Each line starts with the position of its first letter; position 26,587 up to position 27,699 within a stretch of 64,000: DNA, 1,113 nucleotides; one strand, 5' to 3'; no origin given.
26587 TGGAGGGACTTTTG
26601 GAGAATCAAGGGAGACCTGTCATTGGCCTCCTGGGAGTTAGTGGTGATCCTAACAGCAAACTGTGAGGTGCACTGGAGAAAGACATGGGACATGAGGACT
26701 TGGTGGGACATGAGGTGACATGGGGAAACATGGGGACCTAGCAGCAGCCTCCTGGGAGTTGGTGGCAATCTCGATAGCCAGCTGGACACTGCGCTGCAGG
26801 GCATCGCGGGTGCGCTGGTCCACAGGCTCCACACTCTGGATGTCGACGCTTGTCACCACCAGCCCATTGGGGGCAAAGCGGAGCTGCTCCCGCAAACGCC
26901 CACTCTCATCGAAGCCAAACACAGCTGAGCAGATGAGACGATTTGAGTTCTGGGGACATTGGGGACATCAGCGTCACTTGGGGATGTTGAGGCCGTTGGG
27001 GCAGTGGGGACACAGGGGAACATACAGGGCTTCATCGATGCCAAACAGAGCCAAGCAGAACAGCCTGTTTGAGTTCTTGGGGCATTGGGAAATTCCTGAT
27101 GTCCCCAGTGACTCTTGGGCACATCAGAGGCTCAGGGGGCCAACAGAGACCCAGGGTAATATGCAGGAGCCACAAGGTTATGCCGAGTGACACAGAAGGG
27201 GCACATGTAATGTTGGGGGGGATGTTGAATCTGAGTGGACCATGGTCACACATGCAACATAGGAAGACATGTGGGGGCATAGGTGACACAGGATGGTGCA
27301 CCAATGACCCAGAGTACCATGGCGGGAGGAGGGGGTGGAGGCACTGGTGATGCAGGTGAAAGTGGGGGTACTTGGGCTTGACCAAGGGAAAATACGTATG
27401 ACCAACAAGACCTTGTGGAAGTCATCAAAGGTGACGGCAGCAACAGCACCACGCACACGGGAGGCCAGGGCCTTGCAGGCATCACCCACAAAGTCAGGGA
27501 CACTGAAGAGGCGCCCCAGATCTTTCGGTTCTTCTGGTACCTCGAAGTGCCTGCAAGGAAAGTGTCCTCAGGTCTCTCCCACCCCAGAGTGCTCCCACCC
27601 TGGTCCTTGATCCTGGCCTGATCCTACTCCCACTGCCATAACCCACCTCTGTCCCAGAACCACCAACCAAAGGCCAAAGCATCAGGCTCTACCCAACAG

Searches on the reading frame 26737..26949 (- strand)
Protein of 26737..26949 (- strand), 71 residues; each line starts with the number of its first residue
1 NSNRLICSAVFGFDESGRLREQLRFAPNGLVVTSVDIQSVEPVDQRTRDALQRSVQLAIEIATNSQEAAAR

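Call 5: find_homologous_proteins(query=window:26737-26949:-, max_evalue=1e-10)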
Query seq(71 aa) (71 aa): 249 proteins with E <= 1e-10 among 272 candidates; the best 120 are listed.
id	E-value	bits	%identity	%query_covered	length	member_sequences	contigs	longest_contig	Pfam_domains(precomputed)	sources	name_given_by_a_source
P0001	2.8e-35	136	97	100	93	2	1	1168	PF11978.14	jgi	-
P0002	7.8e-34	131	94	100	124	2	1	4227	PF11978.14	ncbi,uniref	ncbi:major vault protein, partial [Apteryx rowi]|uniref:major vault protein n=1 Tax=Apteryx rowi Tax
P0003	1.7e-29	118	83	100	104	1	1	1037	PF11978.14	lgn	-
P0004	2.3e-29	117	82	100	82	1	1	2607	PF11978.14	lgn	-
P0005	2.2e-27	111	80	100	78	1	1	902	PF11978.14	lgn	-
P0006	5.7e-27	110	80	100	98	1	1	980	PF11978.14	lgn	-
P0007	9.0e-27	109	80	100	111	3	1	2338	PF11978.14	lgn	-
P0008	1.2e-26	109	80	100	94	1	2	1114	PF11978.14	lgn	-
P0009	1.7e-26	108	80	100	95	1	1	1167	PF11978.14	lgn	-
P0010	2.7e-26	108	80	100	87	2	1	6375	PF11978.14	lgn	-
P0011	3.3e-26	107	79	100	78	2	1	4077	PF11978.14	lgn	-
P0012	4.1e-26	107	80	100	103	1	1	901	PF11978.14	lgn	-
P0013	4.8e-26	107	79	100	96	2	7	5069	PF11978.14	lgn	-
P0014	5.6e-26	107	80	100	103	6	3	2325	PF11978.14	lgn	-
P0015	6.9e-26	106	79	100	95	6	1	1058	PF11978.14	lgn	-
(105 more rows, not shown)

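Call 7: find_encoding_contigs(protein=P0001, flank=10000)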
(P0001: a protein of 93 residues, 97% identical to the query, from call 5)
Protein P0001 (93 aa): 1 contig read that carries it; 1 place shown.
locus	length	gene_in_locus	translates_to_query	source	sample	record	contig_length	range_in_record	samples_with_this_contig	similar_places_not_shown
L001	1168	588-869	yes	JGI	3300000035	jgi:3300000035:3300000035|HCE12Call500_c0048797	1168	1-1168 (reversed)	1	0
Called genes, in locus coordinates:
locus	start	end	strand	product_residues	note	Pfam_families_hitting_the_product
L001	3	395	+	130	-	?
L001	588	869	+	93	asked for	PF11978:MVP_shoulder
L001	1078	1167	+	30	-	?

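Call 8: find_encoding_contigs(protein=P0002, flank=10000)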
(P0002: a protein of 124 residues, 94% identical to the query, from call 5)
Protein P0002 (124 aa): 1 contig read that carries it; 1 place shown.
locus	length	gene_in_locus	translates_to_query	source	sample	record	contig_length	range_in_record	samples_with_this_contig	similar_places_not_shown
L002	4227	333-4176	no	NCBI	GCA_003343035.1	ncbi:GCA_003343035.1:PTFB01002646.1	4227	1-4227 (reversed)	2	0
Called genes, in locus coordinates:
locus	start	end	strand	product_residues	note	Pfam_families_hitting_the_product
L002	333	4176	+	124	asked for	PF11978:MVP_shoulder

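Call 16: find_related_loci(query=window:26737-26949:-, collection=metagenome_contigs, flank=6000)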
Query seq(71 aa) (71 aa) in metagenome_contigs; peptide patterns used: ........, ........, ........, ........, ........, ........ (x = any residue, [..] = any of these).
600 stretches matched a pattern (row limit reached: there are more); 96 encode a relative of the query (tblastn E <= 1e-3); the best 80 are kept; 80 distinct loci.
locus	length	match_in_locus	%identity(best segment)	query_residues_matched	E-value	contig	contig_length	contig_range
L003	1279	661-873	97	1-71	1e-43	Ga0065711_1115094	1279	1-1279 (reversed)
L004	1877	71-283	79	1-71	3e-34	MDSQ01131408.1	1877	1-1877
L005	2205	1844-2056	79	1-71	9e-34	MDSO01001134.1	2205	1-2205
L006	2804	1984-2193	70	1-70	9e-30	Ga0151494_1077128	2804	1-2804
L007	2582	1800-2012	69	1-71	5e-30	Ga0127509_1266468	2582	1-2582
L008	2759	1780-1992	69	1-71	9e-30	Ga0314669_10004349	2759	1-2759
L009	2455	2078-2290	69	1-71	1e-29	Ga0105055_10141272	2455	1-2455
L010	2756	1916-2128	68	1-71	2e-29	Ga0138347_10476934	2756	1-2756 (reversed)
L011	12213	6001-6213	70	1-71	2e-29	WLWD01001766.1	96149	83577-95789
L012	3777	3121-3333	72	1-71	3e-29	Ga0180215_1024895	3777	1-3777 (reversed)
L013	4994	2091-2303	66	1-71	3e-29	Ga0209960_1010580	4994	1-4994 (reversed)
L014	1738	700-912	68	1-71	3e-29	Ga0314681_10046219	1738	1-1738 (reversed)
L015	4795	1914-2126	69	1-71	6e-29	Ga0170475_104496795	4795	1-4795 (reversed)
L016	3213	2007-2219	68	1-71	1e-28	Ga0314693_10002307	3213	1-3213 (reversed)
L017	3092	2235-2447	66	1-71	7e-29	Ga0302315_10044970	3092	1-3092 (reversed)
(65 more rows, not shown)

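Call 21: find_encoding_contigs(protein=P0004, flank=5000, max_places=3)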
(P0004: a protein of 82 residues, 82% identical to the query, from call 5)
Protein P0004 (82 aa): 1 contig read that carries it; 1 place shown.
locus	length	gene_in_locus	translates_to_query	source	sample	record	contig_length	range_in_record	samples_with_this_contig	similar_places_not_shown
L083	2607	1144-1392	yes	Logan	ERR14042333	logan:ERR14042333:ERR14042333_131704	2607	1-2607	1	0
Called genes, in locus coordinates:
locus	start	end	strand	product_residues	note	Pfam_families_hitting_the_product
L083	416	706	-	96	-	-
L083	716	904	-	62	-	-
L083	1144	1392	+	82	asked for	PF11978:MVP_shoulder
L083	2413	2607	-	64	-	?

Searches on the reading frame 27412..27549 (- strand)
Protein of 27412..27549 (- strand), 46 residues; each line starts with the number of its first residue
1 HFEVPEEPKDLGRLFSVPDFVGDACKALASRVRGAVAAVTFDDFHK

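Call 57: find_homologous_proteins(query=window:27412-27549:-, max_evalue=1e-8)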
Query seq(46 aa) (46 aa): 134 proteins with E <= 1e-8 among 136 candidates; the best 120 are listed.
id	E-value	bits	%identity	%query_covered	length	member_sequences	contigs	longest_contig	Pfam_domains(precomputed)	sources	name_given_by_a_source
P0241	5.8e-15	71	77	100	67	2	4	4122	PF11978.14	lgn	-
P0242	8.7e-15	71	77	100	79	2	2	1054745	PF11978.14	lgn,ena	-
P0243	1.0e-14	70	69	100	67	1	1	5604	PF11978.14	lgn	-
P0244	1.3e-14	70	77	100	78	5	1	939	PF11978.14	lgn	-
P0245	1.8e-14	70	75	100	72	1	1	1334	PF11978.14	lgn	-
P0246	2.5e-14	69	92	85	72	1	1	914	PF11978.14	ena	-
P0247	4.1e-14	68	77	100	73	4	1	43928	PF11978.14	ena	-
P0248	4.2e-14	68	72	100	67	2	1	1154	PF11978.14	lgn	-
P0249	7.8e-14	68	79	91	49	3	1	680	PF11978.14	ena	-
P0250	9.3e-14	67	72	100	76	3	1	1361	PF11978.14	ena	-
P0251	1.1e-13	67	73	100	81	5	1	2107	PF11978.14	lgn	-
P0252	1.3e-13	67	70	100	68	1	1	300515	PF11978.14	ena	-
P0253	1.4e-13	67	75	100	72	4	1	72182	PF11978.14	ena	-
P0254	1.6e-13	67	75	100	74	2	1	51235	PF11978.14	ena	-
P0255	1.9e-13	66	73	100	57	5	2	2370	PF11978.14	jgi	-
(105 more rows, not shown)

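Call 59: find_encoding_contigs(protein=P0246, flank=5000, max_places=4)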
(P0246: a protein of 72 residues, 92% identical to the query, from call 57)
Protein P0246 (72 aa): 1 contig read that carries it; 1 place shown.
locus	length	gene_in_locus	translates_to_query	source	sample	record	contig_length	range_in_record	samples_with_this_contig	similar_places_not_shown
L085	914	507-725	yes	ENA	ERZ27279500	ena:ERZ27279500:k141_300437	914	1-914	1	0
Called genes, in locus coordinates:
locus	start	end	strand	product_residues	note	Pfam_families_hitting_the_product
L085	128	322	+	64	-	-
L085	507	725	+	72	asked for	PF11978:MVP_shoulder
